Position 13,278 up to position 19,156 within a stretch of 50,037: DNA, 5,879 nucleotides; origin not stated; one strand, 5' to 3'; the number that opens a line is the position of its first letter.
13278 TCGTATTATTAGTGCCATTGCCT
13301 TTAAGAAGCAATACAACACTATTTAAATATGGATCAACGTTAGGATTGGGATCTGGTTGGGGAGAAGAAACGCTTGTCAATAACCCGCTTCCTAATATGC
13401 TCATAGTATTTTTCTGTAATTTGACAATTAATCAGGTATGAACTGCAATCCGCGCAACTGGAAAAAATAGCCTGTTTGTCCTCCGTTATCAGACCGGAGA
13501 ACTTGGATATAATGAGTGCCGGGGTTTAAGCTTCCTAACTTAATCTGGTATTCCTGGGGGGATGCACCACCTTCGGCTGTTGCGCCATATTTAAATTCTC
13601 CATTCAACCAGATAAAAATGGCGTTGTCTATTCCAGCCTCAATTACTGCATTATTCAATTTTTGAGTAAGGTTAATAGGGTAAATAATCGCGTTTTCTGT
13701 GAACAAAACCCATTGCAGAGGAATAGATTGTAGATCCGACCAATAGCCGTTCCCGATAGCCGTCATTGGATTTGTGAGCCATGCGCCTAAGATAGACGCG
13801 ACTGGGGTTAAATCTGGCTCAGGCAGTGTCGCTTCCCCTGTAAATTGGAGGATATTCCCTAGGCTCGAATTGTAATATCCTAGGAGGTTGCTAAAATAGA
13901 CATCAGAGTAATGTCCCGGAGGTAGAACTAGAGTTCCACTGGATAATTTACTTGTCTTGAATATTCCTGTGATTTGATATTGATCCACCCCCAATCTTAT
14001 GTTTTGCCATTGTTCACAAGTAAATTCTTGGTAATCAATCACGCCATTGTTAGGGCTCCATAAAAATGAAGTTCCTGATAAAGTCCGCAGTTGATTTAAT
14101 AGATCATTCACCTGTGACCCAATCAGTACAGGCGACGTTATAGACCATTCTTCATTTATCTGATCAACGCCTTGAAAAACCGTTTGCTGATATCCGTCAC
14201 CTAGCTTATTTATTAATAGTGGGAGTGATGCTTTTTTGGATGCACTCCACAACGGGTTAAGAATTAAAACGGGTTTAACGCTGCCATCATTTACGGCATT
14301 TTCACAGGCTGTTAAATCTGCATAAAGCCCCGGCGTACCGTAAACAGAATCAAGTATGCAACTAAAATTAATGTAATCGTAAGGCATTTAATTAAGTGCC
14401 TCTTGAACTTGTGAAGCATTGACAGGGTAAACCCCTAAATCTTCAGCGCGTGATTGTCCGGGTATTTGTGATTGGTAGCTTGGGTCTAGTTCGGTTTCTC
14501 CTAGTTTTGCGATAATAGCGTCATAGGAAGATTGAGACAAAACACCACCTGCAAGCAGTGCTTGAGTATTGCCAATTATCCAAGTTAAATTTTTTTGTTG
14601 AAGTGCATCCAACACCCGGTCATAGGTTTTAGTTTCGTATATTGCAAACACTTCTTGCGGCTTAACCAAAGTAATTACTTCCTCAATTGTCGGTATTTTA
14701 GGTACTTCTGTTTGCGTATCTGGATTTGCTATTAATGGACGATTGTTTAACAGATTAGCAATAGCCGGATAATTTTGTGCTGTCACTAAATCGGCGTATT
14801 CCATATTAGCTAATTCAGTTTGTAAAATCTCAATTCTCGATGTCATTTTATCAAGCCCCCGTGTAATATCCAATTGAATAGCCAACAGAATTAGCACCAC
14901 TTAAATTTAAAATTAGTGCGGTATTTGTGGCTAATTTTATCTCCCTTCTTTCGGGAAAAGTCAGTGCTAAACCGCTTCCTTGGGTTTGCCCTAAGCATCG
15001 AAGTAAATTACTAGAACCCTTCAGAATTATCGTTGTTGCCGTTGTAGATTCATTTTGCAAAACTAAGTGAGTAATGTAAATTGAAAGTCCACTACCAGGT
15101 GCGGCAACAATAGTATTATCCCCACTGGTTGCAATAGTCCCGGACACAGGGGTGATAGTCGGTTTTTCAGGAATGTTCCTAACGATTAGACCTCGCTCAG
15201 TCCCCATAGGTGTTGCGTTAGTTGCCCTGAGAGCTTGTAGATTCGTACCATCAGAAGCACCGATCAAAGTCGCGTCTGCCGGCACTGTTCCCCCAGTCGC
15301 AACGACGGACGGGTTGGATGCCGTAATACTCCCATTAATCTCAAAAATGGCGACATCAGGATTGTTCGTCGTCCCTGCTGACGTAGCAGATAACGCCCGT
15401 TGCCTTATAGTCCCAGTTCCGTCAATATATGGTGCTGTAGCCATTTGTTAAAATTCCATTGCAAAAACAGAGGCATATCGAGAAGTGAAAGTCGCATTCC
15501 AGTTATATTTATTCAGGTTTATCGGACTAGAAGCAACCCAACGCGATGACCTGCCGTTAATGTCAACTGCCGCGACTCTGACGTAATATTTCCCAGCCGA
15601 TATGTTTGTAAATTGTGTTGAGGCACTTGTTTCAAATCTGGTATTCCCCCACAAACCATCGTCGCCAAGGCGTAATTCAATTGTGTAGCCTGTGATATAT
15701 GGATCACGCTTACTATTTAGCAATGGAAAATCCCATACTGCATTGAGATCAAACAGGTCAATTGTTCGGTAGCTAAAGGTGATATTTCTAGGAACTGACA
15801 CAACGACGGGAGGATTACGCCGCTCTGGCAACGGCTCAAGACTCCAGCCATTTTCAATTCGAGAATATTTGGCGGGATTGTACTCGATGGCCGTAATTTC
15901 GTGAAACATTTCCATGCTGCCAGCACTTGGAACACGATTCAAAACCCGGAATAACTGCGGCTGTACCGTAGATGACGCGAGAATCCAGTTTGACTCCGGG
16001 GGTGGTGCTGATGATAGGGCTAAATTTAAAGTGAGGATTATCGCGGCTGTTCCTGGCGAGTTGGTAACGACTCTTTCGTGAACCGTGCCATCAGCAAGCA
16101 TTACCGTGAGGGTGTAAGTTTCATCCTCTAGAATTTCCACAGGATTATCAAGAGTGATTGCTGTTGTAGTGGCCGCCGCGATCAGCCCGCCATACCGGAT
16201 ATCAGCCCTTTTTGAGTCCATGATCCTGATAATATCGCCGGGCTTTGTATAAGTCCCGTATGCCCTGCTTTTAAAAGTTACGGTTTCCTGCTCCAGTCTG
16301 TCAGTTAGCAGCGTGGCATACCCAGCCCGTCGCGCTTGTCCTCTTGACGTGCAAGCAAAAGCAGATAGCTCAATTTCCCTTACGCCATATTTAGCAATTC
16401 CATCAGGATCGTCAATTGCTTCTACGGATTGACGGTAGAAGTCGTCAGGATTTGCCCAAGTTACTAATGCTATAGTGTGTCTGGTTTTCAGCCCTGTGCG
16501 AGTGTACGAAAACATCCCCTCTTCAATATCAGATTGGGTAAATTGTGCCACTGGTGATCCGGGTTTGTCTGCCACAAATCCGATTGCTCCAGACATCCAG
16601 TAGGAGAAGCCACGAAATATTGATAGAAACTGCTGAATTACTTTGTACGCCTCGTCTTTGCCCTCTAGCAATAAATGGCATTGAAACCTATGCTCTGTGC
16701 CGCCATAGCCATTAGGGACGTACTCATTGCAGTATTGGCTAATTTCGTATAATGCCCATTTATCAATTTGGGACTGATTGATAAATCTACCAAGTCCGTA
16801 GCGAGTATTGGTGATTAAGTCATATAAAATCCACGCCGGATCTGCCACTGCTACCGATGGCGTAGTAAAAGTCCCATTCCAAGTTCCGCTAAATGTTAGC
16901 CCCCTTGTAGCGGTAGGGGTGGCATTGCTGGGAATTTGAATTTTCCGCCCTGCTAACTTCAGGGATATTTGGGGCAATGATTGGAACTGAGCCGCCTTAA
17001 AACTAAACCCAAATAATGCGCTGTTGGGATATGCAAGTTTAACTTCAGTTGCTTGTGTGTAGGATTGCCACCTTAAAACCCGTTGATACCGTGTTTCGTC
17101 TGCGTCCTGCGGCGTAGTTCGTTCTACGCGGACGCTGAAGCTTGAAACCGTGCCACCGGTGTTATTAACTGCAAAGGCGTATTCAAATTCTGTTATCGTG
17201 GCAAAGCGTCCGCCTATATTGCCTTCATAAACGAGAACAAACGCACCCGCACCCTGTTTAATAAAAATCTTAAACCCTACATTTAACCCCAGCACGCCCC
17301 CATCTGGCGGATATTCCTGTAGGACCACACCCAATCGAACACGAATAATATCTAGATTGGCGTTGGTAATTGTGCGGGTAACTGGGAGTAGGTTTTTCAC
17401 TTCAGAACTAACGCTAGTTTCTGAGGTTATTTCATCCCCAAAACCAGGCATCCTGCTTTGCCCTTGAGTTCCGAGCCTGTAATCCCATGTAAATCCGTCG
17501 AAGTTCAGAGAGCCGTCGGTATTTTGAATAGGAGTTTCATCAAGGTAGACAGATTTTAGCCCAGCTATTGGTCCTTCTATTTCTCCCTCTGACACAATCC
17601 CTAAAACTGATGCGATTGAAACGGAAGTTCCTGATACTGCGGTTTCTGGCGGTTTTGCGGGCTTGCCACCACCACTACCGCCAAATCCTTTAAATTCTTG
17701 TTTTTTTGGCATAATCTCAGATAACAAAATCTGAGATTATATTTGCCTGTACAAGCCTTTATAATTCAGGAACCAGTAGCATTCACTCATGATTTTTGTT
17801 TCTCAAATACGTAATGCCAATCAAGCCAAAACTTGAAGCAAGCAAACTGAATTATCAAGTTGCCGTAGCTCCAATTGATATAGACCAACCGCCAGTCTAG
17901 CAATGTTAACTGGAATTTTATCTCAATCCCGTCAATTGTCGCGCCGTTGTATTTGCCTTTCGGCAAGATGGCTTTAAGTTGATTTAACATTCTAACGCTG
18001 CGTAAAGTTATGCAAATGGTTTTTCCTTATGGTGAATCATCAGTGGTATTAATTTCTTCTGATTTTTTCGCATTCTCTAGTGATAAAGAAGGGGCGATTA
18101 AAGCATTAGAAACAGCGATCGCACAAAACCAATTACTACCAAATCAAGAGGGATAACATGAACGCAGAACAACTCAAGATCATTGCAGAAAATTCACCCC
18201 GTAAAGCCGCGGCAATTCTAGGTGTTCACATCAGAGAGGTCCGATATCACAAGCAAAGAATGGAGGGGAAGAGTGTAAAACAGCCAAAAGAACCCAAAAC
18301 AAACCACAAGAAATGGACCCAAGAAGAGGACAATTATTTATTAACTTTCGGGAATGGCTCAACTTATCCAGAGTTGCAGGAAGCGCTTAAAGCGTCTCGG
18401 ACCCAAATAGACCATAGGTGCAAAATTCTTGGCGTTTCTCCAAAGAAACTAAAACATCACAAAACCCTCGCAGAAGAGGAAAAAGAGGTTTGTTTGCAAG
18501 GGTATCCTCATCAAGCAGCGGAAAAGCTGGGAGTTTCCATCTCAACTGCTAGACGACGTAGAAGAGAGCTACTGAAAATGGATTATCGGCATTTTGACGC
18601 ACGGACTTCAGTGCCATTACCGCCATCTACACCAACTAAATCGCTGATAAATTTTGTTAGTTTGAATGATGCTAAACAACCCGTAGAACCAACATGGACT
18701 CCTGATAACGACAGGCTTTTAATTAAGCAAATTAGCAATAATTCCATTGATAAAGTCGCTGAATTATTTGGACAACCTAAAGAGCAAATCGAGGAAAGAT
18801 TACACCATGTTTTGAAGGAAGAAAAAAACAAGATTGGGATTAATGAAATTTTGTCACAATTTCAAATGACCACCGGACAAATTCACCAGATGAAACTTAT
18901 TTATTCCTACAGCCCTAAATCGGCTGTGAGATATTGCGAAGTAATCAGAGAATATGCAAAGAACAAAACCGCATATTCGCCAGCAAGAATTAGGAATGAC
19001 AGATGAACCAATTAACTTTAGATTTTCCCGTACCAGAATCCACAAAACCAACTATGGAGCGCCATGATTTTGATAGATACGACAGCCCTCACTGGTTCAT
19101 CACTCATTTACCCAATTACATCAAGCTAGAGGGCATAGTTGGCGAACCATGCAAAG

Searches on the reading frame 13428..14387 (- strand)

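Call 10: search_protein_families(library=pfam, proteins=[window:13428-14387:-], max_evalue=0.01)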
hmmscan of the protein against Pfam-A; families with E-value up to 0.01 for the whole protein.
window:13428-14387:- (319 aa): 1 family
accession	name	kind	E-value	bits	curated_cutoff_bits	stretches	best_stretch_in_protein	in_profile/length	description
PF05939.18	Phage_min_tail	-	1.1e-06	29.4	39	1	57-144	19-105/108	Phage minor tail protein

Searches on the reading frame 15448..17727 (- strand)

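Call 10: search_protein_families(library=pfam, proteins=[window:15448-17727:-], max_evalue=0.01)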
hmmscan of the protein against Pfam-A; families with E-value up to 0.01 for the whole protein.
window:15448-17727:- (759 aa): 2 families
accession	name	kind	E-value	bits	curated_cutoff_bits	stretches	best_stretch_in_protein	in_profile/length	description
PF13550.12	Phage-tail_3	-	5.2e-20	72.4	23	1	358-507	4-153/164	Putative phage tail protein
PF24801.1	FNIII-A_GpJ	-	3e-18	66.6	27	1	102-227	3-124/126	Tip attachment protein J,FNIII-A domain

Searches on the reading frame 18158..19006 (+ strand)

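Call 31: search_protein_families(library=pfam, proteins=[window:18158-19006:+], max_evalue=0.01)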
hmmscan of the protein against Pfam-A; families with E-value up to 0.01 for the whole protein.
window:18158-19006:+ (282 aa): 10 families
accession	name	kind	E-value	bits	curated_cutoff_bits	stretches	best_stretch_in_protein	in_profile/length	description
PF02954.25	HTH_8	-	3.9e-05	23.7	22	0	119-137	23-41/42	Bacterial regulatory protein, Fis family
PF08281.18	Sigma70_r4_2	-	0.00013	22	25.7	0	119-135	31-47/54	Sigma-70, region 4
PF13384.12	HTH_23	-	0.00018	21.7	24.6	0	118-136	21-39/50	Homeodomain-like domain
PF00376.29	MerR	-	0.00034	20.8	28.2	0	119-132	4-17/38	MerR family regulatory protein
PF13551.12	HTH_29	-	0.00073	20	28.1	0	10-48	10-48/64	Winged helix-turn helix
PF12728.13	HTH_17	-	0.0014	19.3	27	0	119-137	6-25/51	Helix-turn-helix domain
PF09111.16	SLIDE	-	0.0017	18.8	24.8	0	33-89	33-94/116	SLIDE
PF13518.12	HTH_28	-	0.0025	18.3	25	0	119-137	17-35/52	Helix-turn-helix domain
PF13412.12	HTH_24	-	0.0035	17.3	21.9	0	121-143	24-46/48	Winged helix-turn-helix DNA-binding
PF13556.12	HTH_30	-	0.0091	16.2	27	0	118-152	16-53/59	PucR C-terminal helix-turn-helix domain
